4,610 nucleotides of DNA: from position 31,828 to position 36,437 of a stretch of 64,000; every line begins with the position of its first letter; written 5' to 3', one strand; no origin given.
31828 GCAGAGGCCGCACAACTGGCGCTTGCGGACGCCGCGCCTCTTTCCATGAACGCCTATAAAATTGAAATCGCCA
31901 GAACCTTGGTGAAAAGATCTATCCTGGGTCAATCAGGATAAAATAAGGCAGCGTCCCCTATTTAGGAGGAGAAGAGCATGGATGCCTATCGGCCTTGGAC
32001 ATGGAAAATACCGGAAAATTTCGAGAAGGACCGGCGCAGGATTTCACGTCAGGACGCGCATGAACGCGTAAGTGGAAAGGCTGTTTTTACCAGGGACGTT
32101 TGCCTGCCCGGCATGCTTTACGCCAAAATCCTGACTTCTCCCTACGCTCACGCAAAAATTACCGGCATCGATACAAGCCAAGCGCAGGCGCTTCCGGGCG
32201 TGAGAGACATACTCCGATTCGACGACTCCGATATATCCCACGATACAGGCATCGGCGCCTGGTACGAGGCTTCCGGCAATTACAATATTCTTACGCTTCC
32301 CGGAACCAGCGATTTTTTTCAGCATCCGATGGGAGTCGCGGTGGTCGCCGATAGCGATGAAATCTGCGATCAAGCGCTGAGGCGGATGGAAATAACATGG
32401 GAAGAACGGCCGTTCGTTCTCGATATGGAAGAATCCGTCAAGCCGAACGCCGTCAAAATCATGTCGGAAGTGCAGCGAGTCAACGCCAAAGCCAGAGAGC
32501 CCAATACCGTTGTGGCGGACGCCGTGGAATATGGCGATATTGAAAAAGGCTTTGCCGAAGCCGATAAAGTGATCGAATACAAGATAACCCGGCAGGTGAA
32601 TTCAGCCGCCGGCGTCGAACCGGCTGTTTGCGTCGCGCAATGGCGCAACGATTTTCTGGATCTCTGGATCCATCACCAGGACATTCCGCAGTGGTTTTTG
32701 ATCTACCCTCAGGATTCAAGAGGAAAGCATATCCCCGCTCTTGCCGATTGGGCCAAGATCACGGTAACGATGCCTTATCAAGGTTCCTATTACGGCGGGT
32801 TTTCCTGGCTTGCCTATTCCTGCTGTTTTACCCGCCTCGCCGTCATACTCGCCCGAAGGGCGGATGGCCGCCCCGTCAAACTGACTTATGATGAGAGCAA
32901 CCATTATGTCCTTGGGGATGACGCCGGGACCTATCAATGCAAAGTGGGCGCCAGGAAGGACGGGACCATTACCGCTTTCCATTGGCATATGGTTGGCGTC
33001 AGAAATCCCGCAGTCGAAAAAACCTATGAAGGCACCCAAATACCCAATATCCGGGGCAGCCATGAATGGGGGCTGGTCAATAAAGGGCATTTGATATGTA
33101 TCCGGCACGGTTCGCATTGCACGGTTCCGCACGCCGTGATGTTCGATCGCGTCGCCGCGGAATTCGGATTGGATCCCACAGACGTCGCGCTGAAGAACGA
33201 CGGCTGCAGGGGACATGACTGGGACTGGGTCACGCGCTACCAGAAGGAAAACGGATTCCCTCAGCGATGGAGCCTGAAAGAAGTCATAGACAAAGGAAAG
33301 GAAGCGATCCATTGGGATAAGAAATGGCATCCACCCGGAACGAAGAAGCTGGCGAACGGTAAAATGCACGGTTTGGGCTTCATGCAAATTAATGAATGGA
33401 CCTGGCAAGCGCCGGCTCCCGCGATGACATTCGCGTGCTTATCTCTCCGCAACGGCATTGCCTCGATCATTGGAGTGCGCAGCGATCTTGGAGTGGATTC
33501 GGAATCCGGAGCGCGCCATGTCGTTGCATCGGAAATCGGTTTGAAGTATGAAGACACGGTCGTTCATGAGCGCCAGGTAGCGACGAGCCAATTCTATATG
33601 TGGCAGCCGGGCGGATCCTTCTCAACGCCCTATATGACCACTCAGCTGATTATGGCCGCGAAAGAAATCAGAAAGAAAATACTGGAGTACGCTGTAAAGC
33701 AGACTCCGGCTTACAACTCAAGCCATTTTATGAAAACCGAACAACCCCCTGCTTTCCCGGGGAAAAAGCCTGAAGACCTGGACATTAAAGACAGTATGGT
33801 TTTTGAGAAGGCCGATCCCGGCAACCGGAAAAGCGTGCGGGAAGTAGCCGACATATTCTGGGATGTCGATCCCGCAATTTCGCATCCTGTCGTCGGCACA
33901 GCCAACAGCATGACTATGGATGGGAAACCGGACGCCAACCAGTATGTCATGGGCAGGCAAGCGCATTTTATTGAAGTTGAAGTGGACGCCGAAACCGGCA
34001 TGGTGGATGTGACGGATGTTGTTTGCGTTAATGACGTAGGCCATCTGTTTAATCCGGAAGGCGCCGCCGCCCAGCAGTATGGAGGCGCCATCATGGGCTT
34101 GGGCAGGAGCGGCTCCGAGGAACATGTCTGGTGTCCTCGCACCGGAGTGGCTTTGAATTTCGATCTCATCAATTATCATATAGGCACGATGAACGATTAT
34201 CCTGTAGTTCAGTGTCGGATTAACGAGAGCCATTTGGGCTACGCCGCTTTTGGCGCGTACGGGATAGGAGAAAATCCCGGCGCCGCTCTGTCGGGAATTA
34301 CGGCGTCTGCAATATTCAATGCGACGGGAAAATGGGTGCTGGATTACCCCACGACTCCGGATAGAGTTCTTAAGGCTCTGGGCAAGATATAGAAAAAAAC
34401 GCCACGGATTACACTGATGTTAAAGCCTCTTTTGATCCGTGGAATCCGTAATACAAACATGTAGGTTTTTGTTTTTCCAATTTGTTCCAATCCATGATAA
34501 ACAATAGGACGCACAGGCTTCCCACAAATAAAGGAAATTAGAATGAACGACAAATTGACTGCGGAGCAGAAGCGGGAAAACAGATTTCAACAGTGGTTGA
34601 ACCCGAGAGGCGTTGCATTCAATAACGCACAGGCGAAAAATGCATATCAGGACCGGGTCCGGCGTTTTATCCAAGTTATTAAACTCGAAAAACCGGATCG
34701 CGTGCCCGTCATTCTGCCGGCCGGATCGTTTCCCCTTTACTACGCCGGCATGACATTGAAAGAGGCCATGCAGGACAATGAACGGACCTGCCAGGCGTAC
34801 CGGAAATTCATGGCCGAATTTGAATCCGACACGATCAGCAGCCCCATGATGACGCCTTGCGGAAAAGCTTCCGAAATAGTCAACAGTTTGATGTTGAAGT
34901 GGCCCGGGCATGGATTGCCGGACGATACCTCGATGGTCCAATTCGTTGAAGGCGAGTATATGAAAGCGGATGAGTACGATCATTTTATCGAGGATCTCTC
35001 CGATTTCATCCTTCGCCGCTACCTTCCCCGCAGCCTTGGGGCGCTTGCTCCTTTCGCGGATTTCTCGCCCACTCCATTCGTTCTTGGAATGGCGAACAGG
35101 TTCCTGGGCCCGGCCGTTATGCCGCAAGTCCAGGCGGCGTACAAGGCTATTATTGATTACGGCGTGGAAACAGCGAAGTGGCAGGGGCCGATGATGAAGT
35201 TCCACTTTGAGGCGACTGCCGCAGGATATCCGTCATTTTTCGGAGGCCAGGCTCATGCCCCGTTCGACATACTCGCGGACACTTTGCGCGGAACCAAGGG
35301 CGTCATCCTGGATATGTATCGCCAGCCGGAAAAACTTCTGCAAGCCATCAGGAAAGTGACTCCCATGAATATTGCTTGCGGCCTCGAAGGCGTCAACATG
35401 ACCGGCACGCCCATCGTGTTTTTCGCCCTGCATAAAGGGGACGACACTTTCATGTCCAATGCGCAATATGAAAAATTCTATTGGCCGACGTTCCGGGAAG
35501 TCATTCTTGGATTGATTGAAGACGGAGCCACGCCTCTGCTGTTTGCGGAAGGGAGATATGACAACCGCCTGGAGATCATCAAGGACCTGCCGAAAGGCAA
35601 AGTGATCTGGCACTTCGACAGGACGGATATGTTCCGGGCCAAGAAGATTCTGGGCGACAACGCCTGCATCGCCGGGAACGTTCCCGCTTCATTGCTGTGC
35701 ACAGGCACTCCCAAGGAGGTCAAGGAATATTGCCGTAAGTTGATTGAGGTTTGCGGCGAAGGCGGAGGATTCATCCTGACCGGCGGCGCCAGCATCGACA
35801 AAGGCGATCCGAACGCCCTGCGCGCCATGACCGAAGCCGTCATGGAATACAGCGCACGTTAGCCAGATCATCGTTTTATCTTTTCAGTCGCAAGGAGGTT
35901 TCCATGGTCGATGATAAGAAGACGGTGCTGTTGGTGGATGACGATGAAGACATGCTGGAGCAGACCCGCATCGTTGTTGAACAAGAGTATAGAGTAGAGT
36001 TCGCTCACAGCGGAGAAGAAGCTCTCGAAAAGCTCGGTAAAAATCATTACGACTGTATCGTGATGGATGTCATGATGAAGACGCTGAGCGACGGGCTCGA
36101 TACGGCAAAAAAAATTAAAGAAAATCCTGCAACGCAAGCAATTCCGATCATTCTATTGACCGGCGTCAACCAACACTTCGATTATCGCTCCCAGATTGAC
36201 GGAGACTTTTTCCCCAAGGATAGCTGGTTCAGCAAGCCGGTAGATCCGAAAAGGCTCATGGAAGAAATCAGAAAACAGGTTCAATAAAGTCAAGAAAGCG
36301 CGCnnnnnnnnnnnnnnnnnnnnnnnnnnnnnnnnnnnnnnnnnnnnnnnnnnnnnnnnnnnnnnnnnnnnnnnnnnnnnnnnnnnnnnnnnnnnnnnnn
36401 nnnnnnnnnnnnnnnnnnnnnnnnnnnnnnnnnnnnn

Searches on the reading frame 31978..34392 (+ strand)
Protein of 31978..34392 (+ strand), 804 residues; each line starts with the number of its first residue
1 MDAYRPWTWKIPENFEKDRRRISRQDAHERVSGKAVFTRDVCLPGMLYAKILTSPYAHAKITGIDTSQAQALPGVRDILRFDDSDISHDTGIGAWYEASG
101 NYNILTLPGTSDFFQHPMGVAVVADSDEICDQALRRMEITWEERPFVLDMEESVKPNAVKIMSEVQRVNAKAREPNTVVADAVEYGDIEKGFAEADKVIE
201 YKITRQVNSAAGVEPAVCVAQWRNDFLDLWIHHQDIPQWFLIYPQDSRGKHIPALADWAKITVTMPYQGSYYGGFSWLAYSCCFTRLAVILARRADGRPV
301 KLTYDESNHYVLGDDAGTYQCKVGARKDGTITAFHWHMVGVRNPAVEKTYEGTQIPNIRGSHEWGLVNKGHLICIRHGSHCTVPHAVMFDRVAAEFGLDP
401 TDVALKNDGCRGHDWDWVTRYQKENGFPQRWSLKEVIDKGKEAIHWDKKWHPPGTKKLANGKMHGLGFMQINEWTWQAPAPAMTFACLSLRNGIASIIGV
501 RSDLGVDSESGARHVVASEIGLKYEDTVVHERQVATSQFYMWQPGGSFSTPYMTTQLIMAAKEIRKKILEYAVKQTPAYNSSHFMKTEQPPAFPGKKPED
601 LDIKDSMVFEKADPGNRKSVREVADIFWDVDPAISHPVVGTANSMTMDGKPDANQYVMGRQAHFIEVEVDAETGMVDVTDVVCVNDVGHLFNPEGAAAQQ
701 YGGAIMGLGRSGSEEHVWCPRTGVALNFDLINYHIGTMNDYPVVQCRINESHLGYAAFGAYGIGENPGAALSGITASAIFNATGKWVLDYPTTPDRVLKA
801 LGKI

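Call 23: search_protein_families(library=pfam, proteins=[window:31978-34392:+], max_evalue=0.001)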
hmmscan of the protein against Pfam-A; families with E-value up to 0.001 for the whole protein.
window:31978-34392:+ (804 aa): 3 families
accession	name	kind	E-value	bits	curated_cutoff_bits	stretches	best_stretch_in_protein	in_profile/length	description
PF20256.3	MoCoBD_2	-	1e-27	97.8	27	1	440-742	2-283/283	Molybdopterin cofactor-binding domain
PF01315.27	Ald_Xan_dh_C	-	2.3e-17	63.7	31.3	1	32-145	1-110/110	Aldehyde oxidase and xanthine dehydrogenase, a/b hammerhead domain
PF02738.23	MoCoBD_1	-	6.4e-17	61.9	27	1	174-340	5-163/244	Molybdopterin cofactor-binding domain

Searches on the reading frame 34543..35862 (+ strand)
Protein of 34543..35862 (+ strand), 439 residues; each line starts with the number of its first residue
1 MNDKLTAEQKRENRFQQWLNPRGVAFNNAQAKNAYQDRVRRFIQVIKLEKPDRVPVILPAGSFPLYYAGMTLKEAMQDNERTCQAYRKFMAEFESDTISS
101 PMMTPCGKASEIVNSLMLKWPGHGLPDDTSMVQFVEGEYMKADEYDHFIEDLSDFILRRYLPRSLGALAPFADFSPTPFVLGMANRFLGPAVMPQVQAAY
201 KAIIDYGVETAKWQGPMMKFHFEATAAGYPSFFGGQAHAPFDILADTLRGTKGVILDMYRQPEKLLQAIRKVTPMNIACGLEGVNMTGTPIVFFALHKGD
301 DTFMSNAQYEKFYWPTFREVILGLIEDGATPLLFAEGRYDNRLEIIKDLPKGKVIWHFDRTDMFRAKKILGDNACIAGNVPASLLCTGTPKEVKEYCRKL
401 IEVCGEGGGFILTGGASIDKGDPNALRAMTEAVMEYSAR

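Call 7: search_protein_families(library=pfam, proteins=[window:34543-35862:+], max_evalue=0.01)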
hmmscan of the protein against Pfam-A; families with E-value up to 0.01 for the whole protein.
window:34543-35862:+ (439 aa): 1 family
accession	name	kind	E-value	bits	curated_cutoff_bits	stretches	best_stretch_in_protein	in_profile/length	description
PF01208.23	URO-D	-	5.6e-20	72.1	23.9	1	234-436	140-346/346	Uroporphyrinogen decarboxylase (URO-D)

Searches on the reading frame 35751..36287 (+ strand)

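Call 7: search_protein_families(library=pfam, proteins=[window:35751-36287:+], max_evalue=0.01)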
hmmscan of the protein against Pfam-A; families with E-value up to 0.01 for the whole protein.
window:35751-36287:+ (178 aa): 2 families
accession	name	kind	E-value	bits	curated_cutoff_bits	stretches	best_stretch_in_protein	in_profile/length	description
PF00072.30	Response_reg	-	7e-20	71.7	30.2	1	59-173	1-110/111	Response regulator receiver domain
PF23198.2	PDE8A_N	-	3.2e-05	24.3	29.6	1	56-137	9-92/147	PDE8A-like, N-terminal domain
